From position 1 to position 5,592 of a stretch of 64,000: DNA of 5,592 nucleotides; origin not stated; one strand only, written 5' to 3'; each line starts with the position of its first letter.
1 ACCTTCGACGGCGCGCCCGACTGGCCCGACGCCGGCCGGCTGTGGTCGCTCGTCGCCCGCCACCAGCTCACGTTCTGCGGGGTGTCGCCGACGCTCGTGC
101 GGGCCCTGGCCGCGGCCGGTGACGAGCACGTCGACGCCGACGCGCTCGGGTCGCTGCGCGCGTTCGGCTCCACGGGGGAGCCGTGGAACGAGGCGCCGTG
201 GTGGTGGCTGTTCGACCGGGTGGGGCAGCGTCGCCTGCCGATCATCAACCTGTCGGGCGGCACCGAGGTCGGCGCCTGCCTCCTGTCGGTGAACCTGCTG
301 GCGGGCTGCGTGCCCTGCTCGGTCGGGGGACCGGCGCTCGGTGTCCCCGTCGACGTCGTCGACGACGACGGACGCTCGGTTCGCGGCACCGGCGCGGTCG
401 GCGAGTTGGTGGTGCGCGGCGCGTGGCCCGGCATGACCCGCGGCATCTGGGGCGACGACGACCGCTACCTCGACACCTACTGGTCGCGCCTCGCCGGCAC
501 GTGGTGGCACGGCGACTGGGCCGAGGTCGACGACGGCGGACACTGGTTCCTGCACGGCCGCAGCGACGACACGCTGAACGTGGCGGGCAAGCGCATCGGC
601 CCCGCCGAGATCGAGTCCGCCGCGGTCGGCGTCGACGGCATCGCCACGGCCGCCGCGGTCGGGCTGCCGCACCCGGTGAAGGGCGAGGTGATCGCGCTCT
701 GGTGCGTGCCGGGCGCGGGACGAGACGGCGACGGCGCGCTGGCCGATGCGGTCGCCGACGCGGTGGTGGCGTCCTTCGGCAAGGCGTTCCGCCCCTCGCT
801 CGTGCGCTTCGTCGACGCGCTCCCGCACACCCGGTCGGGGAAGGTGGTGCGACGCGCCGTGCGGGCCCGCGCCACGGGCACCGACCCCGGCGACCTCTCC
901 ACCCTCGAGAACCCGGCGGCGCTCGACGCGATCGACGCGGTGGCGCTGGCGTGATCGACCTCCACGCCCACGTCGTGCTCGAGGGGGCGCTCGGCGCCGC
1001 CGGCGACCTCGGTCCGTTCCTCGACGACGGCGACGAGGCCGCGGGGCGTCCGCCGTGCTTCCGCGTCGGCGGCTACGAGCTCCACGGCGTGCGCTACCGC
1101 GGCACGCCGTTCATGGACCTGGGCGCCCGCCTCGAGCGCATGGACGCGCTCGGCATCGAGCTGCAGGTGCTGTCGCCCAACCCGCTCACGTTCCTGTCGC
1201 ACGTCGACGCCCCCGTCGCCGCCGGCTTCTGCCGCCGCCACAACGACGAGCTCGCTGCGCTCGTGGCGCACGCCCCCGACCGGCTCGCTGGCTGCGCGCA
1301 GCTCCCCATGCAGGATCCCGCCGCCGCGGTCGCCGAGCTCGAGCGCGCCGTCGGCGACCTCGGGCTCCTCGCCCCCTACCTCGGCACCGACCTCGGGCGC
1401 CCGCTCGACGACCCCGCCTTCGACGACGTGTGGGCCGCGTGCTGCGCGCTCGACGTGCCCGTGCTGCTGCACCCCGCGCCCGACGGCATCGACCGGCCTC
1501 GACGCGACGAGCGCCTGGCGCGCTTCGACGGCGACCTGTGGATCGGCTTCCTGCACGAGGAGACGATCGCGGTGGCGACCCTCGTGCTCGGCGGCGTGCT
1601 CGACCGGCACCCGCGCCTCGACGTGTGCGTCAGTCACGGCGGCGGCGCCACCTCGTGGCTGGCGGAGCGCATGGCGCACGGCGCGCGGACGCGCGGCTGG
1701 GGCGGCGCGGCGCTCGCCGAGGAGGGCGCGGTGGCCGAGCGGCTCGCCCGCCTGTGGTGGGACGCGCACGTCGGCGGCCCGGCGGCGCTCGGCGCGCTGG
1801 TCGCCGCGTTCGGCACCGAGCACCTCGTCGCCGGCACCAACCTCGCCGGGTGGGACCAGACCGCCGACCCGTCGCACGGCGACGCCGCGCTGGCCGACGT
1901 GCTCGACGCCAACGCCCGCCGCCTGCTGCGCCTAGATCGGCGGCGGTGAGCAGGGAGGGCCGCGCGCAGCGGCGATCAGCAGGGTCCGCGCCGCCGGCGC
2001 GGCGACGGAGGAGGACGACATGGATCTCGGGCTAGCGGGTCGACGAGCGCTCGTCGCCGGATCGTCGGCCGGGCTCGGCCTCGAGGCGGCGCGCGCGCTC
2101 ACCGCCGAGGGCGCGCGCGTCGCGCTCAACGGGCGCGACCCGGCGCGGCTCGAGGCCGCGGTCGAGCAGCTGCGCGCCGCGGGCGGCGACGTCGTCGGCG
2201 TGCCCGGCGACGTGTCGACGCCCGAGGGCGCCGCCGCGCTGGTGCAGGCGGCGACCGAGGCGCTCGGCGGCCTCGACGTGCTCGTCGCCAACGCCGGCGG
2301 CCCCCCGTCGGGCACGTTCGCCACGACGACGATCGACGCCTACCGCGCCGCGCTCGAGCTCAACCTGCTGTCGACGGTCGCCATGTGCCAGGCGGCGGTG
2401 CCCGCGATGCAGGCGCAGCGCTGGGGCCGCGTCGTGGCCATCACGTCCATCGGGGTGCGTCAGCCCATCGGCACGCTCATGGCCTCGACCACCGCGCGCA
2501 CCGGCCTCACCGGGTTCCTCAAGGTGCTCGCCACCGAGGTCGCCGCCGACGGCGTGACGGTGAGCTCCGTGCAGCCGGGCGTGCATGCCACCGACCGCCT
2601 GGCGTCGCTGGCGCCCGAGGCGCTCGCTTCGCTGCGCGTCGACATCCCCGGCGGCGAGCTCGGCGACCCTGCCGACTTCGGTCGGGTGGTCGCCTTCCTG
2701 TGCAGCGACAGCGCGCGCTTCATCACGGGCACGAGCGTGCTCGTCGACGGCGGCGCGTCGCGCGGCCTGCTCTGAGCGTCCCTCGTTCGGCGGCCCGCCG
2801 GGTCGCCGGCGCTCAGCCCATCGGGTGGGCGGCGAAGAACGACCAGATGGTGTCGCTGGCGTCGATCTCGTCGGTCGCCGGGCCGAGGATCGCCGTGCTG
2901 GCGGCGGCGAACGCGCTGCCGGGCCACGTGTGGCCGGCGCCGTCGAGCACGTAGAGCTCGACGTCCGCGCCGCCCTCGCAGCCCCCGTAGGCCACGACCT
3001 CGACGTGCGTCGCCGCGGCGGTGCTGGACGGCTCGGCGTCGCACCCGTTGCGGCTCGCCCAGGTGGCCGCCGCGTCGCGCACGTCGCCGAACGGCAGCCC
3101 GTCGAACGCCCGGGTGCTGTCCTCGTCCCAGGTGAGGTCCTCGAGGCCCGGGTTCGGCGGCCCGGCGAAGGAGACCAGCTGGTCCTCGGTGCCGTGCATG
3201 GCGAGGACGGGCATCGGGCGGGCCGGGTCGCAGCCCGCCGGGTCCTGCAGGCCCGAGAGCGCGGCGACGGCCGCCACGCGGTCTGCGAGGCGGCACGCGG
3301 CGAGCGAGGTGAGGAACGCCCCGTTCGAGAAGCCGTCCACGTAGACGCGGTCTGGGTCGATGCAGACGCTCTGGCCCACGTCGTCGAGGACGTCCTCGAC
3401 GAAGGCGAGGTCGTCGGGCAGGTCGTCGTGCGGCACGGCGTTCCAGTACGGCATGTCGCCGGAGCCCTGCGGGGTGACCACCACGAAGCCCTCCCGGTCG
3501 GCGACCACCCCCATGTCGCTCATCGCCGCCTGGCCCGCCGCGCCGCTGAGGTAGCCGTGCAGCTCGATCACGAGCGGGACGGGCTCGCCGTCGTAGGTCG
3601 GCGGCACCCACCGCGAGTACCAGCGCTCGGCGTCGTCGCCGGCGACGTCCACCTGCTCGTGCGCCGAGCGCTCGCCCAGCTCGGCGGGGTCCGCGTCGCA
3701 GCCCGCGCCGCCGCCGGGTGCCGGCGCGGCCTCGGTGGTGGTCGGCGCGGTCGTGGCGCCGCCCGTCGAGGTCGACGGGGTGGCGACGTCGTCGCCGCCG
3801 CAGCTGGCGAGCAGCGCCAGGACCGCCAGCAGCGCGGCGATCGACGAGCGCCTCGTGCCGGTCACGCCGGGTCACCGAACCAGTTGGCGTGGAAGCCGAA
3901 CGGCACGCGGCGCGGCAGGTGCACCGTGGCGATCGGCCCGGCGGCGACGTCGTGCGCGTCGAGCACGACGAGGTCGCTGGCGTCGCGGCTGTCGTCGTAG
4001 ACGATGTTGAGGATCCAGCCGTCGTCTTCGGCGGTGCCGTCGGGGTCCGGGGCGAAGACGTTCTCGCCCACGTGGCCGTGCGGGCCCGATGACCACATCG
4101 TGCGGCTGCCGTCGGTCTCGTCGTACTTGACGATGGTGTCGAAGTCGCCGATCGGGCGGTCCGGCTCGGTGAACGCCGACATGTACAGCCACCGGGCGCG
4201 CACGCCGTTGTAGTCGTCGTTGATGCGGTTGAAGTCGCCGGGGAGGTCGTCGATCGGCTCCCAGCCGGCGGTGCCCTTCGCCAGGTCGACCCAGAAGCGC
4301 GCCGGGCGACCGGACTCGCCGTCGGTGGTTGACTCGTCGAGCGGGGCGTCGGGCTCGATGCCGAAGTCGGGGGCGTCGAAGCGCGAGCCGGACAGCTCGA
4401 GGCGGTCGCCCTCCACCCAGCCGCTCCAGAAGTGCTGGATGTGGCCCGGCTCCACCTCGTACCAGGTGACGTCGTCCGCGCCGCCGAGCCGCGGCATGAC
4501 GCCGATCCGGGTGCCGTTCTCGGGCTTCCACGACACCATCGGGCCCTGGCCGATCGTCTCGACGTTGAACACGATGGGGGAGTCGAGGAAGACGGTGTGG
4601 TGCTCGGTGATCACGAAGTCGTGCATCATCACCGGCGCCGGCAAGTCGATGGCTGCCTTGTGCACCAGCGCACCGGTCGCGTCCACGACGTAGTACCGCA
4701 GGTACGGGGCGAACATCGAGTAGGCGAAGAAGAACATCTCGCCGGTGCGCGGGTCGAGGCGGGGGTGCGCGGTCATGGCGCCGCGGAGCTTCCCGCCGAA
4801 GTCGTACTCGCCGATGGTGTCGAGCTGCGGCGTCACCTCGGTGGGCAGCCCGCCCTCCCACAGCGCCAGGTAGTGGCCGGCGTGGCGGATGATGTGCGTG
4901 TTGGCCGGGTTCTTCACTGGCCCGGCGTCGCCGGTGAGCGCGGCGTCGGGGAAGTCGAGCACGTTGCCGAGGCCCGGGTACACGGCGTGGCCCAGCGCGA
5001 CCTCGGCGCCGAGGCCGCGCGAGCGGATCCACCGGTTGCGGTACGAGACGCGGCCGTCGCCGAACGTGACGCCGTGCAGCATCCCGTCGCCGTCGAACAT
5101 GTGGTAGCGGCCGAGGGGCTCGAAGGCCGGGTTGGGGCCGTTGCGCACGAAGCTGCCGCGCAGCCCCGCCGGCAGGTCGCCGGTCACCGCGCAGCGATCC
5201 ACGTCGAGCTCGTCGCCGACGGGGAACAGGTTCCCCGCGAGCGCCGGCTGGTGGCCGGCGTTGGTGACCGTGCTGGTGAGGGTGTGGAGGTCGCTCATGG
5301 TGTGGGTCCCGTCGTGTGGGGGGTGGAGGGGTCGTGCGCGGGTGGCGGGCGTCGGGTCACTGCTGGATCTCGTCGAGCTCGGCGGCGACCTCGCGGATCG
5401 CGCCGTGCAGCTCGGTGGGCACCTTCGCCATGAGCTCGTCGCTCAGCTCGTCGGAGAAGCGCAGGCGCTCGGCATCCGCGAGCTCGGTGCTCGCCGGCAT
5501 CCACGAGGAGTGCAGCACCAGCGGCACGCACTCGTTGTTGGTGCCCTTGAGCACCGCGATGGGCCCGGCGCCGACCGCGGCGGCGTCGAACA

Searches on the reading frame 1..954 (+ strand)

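Call 16: search_protein_families(library=pfam, proteins=[window:1-954:+], max_evalue=0.001)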
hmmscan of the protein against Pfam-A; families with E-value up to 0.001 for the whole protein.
window:1-954:+ (317 aa): 2 families
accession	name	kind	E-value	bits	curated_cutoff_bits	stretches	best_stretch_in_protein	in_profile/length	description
PF00501.34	AMP-binding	-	1.2e-19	70.8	29.9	1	3-150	238-384/384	AMP-binding enzyme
PF13193.12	AMP-binding_C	-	7.9e-17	62.4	24.5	1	203-281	1-76/76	AMP-binding enzyme C-terminal domain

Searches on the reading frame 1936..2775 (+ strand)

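Call 16: search_protein_families(library=pfam, proteins=[window:1936-2775:+], max_evalue=0.001)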
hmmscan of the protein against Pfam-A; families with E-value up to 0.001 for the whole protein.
window:1936-2775:+ (279 aa): 4 families
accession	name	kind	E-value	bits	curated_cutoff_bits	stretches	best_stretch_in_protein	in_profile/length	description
PF13561.12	adh_short_C2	-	2.9e-51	174.8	27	1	44-274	5-235/236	Enoyl-(Acyl carrier protein) reductase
PF00106.31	adh_short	-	2.7e-44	151.4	26.6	1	38-225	3-190/195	short chain dehydrogenase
PF08659.16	KR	-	3.2e-08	34.1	22.6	1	39-153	4-122/180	KR domain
PF13460.12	NAD_binding_10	-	3e-05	24.4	27.2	1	42-178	1-105/184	NAD(P)H-binding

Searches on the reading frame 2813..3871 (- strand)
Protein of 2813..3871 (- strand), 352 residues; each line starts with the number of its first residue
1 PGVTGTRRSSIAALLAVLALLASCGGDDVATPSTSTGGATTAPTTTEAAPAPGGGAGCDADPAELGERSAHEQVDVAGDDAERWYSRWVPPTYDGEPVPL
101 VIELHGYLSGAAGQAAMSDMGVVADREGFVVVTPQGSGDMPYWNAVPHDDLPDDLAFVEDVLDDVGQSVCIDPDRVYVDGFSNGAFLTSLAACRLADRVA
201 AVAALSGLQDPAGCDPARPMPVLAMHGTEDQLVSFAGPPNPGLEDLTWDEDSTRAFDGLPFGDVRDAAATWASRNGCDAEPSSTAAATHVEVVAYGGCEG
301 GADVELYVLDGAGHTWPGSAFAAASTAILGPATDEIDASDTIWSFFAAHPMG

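Call 16: search_protein_families(library=pfam, proteins=[window:2813-3871:-], max_evalue=0.001)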
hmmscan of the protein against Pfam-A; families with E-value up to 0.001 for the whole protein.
window:2813-3871:- (352 aa): 2 families
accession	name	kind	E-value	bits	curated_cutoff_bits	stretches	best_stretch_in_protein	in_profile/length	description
PF10503.15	Esterase_PHB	-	1.8e-08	34.3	23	1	85-208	3-131/219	Esterase PHB depolymerase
PF02230.22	Abhydrolase_2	-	2.6e-05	24.6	23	1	166-235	97-172/217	Phospholipase/Carboxylesterase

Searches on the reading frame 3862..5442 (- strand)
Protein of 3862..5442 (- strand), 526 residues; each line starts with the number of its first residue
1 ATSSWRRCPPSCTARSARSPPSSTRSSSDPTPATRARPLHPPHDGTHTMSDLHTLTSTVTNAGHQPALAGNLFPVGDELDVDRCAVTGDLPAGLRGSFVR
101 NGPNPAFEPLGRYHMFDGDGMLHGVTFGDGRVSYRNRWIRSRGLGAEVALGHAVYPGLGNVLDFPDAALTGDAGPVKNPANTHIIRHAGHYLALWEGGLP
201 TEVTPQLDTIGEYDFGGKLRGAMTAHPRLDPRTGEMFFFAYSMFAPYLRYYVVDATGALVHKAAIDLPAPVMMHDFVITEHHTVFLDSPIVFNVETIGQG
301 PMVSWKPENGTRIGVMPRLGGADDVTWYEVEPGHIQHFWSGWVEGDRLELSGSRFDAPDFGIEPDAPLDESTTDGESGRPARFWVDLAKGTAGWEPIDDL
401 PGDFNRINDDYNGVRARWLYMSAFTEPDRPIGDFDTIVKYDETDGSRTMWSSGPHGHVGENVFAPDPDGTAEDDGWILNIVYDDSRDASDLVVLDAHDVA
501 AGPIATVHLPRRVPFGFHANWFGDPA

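Call 16: search_protein_families(library=pfam, proteins=[window:3862-5442:-], max_evalue=0.001)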
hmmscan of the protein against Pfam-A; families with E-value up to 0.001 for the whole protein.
window:3862-5442:- (526 aa): 1 family
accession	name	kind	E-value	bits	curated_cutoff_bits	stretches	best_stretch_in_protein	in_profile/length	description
PF03055.21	RPE65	-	4.7e-129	431.9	27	1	73-522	2-468/469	Retinal pigment epithelial membrane protein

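Call 19: search_solved_structures(query=window:3862-5442:-, max_evalue=1e-10)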
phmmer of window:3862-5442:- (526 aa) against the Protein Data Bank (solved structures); distinct sequences matched with E-value up to 1e-10: 31.
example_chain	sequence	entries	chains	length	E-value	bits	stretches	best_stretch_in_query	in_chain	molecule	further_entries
9m3e_A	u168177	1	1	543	4.9e-70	240.2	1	67-521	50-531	carotenoid 9,10-dioxygenase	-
9luz_A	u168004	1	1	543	1.7e-69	238.4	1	67-521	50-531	carotenoid 9,10-dioxygenase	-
9m6z_A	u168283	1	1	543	8e-69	236.2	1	67-521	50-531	carotenoid 9,10-dioxygenase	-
3npe_A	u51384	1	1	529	7.6e-59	203.2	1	64-521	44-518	9-cis-epoxycarotenoid dioxygenase 1, chloroplastic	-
2biw_A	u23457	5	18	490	1.1e-55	192.8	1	86-522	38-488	APOCAROTENOID-CLEAVING OXYGENASE | Apocarotenoid-15,15'-oxygenase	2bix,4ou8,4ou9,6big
5kjd_A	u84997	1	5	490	2.5e-55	191.6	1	86-522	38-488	Apocarotenoid-15,15'-oxygenase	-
5kjb_A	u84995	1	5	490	3.5e-55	191.1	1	86-522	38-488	Apocarotenoid-15,15'-oxygenase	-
5kk0_A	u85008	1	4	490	5.5e-55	190.5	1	86-522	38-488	Apocarotenoid-15,15'-oxygenase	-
5kja_A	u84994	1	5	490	6.7e-54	186.9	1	86-522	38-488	Apocarotenoid-15,15'-oxygenase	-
5v2d_A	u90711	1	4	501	7.2e-54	186.8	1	66-521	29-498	Dioxygenase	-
5j53_A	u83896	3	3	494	1.2e-51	179.5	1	65-522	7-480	Carotenoid oxygenase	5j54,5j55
6c7k_A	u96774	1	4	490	1.6e-51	179.1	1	86-522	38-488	Apocarotenoid-15,15'-oxygenase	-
7qr6_A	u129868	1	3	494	3.3e-51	178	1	65-522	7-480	Dioxygenase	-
6c7o_A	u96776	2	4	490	1.6e-50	175.8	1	86-522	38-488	Apocarotenoid-15,15'-oxygenase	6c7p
6ojw_B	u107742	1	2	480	1.9e-50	175.5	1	65-522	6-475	Lignostilbene-alpha,beta-dioxygenase isozyme I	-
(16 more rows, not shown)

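Call 21: search_protein_families(library=ncbifam, proteins=[window:3862-5442:-], max_evalue=0.001)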
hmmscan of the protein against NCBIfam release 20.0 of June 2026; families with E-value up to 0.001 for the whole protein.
window:3862-5442:- (526 aa): 3 families
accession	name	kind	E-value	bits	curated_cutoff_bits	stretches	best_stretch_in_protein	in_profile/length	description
NF052295.1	CarotCleavDioxg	equivalog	2.3e-86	290.3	675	1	62-522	20-465/467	8'-apo-carotenoid 13,14-cleaving dioxygenase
NF053778.1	LigStilDioxAlpha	equivalog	5.7e-74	249.4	800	1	65-521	7-478/480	lignostilbene-alpha,beta-dioxygenase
NF053780.1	LigStilDioxNov2Alpha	equivalog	2.5e-65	220.8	650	1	72-522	12-476/482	lignostilbene-alpha,beta-dioxygenase NOV2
